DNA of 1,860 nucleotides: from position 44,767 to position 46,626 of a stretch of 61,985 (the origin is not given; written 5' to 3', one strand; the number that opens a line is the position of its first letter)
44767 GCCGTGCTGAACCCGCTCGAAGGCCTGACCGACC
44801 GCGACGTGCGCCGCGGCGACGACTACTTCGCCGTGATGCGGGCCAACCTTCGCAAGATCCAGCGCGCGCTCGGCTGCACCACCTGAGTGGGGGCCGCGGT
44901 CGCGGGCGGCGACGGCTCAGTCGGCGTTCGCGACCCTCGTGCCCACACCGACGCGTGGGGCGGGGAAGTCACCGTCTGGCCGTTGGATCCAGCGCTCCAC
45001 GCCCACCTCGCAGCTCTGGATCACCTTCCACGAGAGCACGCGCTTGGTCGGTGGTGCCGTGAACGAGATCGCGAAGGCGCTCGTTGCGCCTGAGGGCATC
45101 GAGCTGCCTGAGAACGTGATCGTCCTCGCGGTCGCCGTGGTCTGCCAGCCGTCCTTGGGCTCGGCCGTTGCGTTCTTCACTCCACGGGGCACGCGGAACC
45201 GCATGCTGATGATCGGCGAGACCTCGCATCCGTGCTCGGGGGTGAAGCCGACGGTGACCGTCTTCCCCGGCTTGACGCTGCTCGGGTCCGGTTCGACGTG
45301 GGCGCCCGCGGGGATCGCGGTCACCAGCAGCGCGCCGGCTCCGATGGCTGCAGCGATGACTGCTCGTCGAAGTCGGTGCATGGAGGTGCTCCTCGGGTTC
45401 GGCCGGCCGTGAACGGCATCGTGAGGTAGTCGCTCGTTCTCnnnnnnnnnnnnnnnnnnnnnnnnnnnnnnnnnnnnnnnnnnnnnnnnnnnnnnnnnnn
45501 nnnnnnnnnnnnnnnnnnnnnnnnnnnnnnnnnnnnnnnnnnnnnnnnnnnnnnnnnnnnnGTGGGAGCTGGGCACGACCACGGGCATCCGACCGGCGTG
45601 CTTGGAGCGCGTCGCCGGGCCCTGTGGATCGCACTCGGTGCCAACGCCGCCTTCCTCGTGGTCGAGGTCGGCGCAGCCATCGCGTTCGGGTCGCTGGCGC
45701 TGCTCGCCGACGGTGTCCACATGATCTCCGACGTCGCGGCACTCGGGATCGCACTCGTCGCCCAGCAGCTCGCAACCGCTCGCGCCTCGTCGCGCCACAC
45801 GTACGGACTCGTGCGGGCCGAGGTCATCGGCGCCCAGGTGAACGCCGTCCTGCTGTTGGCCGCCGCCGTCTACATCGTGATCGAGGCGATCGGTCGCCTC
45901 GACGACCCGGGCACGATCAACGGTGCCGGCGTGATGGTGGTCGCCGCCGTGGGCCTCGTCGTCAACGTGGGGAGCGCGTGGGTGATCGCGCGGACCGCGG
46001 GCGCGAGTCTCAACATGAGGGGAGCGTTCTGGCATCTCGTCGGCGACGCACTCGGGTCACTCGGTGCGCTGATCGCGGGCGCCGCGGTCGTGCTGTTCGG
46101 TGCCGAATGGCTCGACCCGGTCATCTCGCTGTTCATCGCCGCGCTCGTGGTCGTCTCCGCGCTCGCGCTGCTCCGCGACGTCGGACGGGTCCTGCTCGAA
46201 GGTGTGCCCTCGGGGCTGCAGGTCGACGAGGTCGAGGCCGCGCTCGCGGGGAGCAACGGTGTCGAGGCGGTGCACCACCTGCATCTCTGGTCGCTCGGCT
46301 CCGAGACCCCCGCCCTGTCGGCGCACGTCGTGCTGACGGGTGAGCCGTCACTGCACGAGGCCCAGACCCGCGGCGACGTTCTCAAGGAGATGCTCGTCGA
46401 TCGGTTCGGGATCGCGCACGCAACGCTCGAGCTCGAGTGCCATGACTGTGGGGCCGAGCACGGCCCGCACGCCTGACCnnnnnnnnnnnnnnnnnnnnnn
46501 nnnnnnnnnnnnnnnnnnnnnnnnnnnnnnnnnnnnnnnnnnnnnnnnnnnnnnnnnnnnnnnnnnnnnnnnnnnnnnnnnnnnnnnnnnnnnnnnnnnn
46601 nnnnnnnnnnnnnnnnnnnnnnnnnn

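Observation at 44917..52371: Copper/redox island built around a divergently arranged ECF sigma / anti-sigma pair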

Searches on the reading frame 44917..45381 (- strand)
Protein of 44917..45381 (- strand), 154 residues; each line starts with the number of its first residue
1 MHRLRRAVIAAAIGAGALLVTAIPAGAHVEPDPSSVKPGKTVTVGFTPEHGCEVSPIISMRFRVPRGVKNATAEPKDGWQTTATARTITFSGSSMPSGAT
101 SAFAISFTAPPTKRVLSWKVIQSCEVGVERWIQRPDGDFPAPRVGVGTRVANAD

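Call 4: search_protein_families(library=pfam, max_evalue=0.01, proteins=[window:44917-45381:-])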
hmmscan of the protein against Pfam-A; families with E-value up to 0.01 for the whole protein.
window:44917-45381:- (154 aa): 2 families
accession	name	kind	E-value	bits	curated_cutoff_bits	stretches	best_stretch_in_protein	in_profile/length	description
PF07987.16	DUF1775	-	3.8e-14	53.7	25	2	81-143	73-143/146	Domain of unkown function (DUF1775)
PF24382.1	DUF7538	-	0.0088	16.4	27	0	76-128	7-52/83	Family of unknown function (DUF7538)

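Call 5: search_protein_families(library=ncbifam, max_evalue=0.01, proteins=[window:44917-45381:-])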
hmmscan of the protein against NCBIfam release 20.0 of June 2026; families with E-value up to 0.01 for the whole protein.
window:44917-45381:- (154 aa): 0 families

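Call 75: search_solved_structures(query=window:44917-45381:-, max_evalue=0.01, show_alignments=2)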
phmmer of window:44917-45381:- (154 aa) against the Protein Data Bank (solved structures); distinct sequences matched with E-value up to 0.01: 0.

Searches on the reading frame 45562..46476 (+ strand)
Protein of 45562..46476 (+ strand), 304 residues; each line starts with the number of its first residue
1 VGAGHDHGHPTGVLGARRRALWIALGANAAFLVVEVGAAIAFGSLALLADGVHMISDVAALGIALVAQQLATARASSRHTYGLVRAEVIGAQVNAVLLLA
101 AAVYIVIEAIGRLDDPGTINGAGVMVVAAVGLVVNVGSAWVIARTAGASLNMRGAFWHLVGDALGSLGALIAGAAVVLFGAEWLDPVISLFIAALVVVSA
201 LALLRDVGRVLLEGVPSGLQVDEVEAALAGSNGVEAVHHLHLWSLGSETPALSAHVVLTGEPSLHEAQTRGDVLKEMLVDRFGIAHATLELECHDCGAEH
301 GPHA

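Call 4: search_protein_families(library=pfam, max_evalue=0.01, proteins=[window:45562-46476:+])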
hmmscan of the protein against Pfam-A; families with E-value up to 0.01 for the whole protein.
window:45562-46476:+ (304 aa): 2 families
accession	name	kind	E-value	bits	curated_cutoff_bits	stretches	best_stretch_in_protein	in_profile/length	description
PF01545.26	Cation_efflux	-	8e-40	137.2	26.6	1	21-212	1-198/198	Cation efflux family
PF16916.11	ZT_dimer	-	7.3e-12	45.6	26.7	1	216-292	1-76/78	Dimerisation domain of Zinc Transporter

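Call 5: search_protein_families(library=ncbifam, max_evalue=0.01, proteins=[window:45562-46476:+])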
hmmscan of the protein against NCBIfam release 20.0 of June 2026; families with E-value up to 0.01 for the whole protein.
window:45562-46476:+ (304 aa): 10 families
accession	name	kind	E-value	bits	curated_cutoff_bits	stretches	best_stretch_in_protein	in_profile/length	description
TIGR01297.1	CDF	superfamily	1.7e-74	250.7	82.35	1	18-294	2-283/285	cation diffusion facilitator family transporter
NF002923.0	PRK03557.1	equivalog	2.3e-58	197.9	408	1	16-300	16-298/313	CDF family zinc transporter ZitB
NF033827.1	CDF_efflux_DmeF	equivalog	3.7e-37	128.4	250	2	15-143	12-141/309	CDF family Co(II)/Ni(II) efflux transporter DmeF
NF052621.1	MngEfTpMntE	equivalog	2.2e-20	73.3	500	1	33-301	18-289/293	manganese efflux transporter MntE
NF007064.0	PRK09509.1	equivalog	4.1e-15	55.5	447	1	19-285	11-278/300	CDF family cation-efflux transporter FieF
NF033616.1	CDF_MamB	equivalog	1.7e-14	54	350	1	17-280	5-269/284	magnetosome biogenesis CDF transporter MamB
NF050169.1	CatEfflxFieF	equivalog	4.7e-13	49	420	1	30-285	17-273/282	cation efflux pump FieF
NF033615.1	CDF_MamM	equivalog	4.9e-13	48.9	350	1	18-282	9-276/290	magnetosome biogenesis CDF transporter MamM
NF052602.1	Zn_efflux_Cdf31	equivalog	2.2e-11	43.7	460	1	18-295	7-291/299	CDF family zinc efflux transporter Cdf31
NF040994.1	MamV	equivalog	7.1e-07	28.6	500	1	16-282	9-275/319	CDF transporter MamV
